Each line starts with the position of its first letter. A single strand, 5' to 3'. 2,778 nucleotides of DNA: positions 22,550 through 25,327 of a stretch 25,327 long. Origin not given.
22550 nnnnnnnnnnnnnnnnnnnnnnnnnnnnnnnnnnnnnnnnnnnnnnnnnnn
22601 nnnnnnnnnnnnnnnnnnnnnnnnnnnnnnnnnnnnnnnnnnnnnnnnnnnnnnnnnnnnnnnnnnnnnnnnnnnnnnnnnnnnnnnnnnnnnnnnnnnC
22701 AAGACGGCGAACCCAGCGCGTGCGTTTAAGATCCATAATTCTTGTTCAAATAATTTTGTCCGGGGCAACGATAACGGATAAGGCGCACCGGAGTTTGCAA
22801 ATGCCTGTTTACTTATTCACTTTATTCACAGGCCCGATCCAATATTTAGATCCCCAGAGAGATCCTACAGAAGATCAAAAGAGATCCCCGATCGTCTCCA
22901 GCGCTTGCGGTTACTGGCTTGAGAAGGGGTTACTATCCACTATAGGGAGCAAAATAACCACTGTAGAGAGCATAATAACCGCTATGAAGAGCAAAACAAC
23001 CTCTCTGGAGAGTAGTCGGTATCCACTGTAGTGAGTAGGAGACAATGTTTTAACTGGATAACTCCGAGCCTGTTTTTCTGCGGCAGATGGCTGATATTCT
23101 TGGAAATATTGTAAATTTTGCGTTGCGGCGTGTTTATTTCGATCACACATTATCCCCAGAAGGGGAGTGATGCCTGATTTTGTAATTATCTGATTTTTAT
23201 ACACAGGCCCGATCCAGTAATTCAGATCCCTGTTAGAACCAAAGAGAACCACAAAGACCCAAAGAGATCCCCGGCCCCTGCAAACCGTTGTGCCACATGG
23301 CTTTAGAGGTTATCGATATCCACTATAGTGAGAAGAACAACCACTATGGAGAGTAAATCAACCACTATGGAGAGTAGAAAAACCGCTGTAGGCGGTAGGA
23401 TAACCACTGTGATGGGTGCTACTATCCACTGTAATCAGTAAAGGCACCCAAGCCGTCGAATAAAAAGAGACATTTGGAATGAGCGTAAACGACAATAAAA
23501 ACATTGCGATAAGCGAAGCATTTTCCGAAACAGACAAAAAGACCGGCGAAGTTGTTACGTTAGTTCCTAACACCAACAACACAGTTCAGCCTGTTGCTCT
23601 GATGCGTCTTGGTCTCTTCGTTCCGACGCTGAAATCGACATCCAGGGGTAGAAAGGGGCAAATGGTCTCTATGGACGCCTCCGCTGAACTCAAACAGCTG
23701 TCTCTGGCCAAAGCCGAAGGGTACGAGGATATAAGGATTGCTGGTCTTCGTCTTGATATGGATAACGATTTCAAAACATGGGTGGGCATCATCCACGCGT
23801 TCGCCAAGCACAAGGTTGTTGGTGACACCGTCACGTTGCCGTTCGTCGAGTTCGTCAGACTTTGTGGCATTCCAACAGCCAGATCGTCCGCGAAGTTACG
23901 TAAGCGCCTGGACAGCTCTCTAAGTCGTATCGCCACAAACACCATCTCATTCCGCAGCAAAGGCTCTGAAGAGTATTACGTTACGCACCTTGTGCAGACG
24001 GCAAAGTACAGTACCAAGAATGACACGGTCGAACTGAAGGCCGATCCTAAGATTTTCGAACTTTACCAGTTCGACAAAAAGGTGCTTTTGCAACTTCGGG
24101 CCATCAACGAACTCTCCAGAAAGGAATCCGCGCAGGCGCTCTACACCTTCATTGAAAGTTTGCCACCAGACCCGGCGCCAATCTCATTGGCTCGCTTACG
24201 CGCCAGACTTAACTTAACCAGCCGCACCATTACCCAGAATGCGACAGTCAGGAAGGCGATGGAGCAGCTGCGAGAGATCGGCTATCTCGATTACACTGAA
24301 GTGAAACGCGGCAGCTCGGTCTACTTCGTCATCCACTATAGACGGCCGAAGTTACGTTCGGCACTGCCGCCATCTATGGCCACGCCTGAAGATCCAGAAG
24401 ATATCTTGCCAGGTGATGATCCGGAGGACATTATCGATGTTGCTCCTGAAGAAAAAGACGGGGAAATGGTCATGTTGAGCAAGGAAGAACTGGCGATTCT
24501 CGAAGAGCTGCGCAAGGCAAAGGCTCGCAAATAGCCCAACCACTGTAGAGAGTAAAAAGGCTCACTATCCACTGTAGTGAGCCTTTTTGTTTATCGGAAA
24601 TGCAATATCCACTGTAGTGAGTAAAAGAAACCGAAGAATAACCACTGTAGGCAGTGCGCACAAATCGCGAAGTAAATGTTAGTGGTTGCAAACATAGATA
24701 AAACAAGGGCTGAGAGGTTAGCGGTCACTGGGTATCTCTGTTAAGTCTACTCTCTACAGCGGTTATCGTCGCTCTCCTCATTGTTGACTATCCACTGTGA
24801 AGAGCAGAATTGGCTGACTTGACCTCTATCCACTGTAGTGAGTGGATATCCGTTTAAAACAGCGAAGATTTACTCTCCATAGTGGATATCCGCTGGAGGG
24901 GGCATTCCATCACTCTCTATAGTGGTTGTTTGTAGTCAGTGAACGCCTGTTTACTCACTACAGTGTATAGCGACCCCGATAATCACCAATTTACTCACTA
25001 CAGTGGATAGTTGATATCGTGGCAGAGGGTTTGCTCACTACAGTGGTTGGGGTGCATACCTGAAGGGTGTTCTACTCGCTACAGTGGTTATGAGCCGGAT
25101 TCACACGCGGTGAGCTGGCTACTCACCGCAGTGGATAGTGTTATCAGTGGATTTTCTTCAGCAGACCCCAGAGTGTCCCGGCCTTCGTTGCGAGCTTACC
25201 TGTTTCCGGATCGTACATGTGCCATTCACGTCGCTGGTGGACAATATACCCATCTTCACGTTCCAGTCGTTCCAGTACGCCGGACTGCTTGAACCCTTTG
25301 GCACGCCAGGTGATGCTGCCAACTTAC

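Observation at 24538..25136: Downstream iteron field switches orientation and spacing, and the repA terminator hairpin contains an iteron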

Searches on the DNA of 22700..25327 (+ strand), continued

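Call 17: get_annotated_region(hit=H23, flank=2000)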
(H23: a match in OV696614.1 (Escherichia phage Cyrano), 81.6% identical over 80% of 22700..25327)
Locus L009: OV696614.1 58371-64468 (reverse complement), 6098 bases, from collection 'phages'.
description: Escherichia phage Cyrano genome assembly, segment: complete_genome.
organism: Escherichia phage Cyrano (NCBI taxid 2904711)
taxonomy: Viruses; Duplodnaviria; Heunggongvirae; Uroviricota; Caudoviricetes
host: -; source: -; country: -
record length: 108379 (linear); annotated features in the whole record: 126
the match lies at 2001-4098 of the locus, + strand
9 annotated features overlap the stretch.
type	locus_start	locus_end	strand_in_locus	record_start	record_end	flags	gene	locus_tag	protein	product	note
CDS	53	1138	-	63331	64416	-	-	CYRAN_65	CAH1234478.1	SbcD-like endonuclease subunit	-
CDS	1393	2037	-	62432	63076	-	-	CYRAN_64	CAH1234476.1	ASCH RNA-binding domain containing protein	-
CDS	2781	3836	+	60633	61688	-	-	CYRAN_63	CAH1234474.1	RepA Replication initiation protein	-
CDS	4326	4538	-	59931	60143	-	-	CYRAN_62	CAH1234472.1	P1 Cra protein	putative regulatory protein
CDS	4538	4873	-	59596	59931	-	-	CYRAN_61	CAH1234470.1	Hypothetical protein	-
CDS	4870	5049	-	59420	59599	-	-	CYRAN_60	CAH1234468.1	Hypothetical protein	-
CDS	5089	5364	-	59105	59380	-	-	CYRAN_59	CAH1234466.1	Hypothetical protein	-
CDS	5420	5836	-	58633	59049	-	-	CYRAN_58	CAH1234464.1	Hypothetical protein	-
CDS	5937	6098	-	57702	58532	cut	-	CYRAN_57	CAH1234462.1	Stomatin-like integral membrane protein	-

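Call 18: get_annotated_region(hit=H26, flank=2200)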
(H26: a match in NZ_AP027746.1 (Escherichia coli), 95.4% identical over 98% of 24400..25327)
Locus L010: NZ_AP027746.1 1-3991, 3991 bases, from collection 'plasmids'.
description: Escherichia coli strain 2017-01-4CC plasmid p2017-01-4CC_1, complete sequence
organism: Escherichia coli (NCBI taxid 562)
taxonomy: Bacteria; Pseudomonadota; Gammaproteobacteria; Enterobacterales; Enterobacteriaceae; Escherichia; Escherichia coli
host: -; source: Homo sapiens,whole organism,feces; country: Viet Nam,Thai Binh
typing (MOB-suite, as given by PLSDB): non-mobilizable; replicon IncFIB,IncY
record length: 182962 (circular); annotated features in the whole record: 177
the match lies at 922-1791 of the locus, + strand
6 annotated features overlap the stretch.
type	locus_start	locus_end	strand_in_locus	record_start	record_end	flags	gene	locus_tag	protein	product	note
CDS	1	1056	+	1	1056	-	repA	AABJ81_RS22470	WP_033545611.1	replication protein RepA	-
CDS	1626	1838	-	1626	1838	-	-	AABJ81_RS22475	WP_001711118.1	hypothetical protein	-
CDS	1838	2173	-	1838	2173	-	-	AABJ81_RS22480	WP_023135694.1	hypothetical protein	-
CDS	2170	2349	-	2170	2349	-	-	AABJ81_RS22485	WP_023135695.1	hypothetical protein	-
CDS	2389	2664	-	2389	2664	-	-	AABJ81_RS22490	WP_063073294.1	hypothetical protein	-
CDS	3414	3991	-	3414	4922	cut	ltrA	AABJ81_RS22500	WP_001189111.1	group II intron reverse transcriptase/maturase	GO:0000373 - Group II intron splicing [Evidence IEA]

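Call 19: get_annotated_region(hit=H27, flank=2200)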
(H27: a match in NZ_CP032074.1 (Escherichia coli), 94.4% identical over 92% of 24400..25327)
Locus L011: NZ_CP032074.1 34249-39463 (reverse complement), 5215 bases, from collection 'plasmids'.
description: Escherichia coli strain CT29 plasmid p.CT29-P1, complete sequence
organism: Escherichia coli (NCBI taxid 562)
taxonomy: Bacteria; Pseudomonadota; Gammaproteobacteria; Enterobacterales; Enterobacteriaceae; Escherichia; Escherichia coli
host: -; source: Avian,Pure culture; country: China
typing (MOB-suite, as given by PLSDB): non-mobilizable; replicon IncFIB
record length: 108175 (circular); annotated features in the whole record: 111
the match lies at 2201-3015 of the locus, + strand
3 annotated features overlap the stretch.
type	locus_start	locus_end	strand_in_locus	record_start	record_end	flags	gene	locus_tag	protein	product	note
CDS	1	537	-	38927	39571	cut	-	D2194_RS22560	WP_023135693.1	hypothetical protein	-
CDS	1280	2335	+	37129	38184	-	repA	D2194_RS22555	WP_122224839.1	replication protein RepA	-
CDS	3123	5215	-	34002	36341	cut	-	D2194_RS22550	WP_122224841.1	LAGLIDADG family homing endonuclease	-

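Call 20: get_annotated_region(hit=H50, flank=3000)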
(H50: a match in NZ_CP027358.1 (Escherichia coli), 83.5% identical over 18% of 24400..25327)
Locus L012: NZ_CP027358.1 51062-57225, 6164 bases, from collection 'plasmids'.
description: Escherichia coli strain 2013C-4991 plasmid unnamed3, complete sequence
organism: Escherichia coli (NCBI taxid 562)
taxonomy: Bacteria; Pseudomonadota; Gammaproteobacteria; Enterobacterales; Enterobacteriaceae; Escherichia; Escherichia coli
host: -; source: Homo sapiens,stool; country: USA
typing (MOB-suite, as given by PLSDB): non-mobilizable; replicon rep_cluster_488
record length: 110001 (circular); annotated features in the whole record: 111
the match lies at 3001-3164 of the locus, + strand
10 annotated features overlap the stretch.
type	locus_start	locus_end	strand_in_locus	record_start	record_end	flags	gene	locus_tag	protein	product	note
CDS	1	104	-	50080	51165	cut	-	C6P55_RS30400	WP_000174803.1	metallophosphoesterase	-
CDS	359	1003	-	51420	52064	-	-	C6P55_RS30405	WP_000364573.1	hypothetical protein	-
CDS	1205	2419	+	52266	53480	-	-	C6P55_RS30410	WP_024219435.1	RepB family plasmid replication initiator protein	GO:0006270 - DNA replication initiation [Evidence IEA]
CDS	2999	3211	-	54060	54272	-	-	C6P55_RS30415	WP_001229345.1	hypothetical protein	-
CDS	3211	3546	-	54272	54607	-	-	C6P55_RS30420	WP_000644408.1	hypothetical protein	-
CDS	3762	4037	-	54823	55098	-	-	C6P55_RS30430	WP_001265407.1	hypothetical protein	-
CDS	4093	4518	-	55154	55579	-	-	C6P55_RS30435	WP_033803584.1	hypothetical protein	-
CDS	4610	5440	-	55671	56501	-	-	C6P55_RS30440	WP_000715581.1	SPFH domain-containing protein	-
CDS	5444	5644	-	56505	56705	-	-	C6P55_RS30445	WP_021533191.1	hypothetical protein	-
CDS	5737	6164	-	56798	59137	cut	-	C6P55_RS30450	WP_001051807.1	LAGLIDADG family homing endonuclease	-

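Call 21: get_annotated_region(hit=H57, flank=3000)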
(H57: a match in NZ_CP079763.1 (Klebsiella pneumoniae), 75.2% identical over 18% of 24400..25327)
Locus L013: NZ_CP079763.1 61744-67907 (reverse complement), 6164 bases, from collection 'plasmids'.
description: Klebsiella pneumoniae strain JP20 plasmid unnamed1, complete sequence
organism: Klebsiella pneumoniae (NCBI taxid 573)
taxonomy: Bacteria; Pseudomonadota; Gammaproteobacteria; Enterobacterales; Enterobacteriaceae; Klebsiella; Klebsiella pneumoniae
host: -; source: Swine,pure culture; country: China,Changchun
typing (MOB-suite, as given by PLSDB): non-mobilizable; replicon IncFIB
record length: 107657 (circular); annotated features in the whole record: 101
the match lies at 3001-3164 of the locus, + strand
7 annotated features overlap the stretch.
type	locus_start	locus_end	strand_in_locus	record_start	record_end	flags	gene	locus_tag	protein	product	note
CDS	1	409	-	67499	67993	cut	-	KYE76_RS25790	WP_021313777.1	GNAT family N-acetyltransferase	-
CDS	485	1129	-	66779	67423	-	-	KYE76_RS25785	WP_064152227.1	hypothetical protein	-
CDS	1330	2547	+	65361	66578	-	-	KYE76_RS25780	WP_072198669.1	RepB family plasmid replication initiator protein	GO:0006270 - DNA replication initiation [Evidence IEA]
CDS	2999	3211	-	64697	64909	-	-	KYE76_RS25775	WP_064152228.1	hypothetical protein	-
CDS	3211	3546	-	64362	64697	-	-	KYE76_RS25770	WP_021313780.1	hypothetical protein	-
CDS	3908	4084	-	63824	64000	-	-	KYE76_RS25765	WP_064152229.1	hypothetical protein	-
CDS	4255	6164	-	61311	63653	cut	-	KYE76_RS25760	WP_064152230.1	LAGLIDADG family homing endonuclease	-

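Call 57: search_rna_families(source=window, start=22700, end=25327, threshold=evalue, max_evalue=1)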
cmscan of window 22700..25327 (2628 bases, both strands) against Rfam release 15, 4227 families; matches with E-value up to 1: 1.
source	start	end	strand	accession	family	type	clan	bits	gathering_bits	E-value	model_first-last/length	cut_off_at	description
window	24556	24618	-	RF02844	RefA9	Gene; antisense;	-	28.7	49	0.11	1-64/64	no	Enterococcus sRNA A9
